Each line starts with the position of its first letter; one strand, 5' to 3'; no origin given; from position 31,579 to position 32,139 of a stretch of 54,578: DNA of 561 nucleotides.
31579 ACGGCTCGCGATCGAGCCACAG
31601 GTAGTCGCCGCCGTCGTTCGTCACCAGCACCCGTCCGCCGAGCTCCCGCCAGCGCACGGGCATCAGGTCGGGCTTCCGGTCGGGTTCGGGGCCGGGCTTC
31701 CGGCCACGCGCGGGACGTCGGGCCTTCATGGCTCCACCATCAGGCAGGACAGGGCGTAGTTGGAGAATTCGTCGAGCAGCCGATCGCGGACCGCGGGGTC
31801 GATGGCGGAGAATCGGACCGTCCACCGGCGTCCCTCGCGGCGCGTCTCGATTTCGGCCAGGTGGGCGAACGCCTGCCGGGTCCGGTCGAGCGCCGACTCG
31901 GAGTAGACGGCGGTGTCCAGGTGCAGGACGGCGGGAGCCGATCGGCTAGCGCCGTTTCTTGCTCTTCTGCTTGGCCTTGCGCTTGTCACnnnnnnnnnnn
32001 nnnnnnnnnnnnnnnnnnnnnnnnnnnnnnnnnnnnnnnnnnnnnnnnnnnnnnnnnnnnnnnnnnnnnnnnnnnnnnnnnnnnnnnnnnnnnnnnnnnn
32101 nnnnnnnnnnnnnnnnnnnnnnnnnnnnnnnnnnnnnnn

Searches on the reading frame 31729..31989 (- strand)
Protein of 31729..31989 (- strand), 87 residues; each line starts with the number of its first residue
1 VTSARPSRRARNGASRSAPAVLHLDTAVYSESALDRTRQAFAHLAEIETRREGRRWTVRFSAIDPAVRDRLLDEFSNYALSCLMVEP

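Call 84: search_protein_families(library=ncbifam, proteins=[window:31729-31989:-], max_evalue=0.1)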
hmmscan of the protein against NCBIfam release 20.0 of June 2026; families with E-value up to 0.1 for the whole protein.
window:31729-31989:- (87 aa): 3 families
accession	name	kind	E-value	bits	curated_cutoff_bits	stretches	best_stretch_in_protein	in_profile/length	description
NF038315.1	HxsD_rel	equivalog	3.6e-17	62.3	41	1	22-81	1-59/62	HxsD-like protein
TIGR03976.1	chp_LLNDYxLRE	equivalog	0.013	15.9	50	1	24-65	1-42/90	His-Xaa-Ser system protein HxsD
NF010692.0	PRK14092.1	equivalog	0.02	14.6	234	1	8-43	85-120/163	2-amino-4-hydroxy-6-hydroxymethyldihydropteridine diphosphokinase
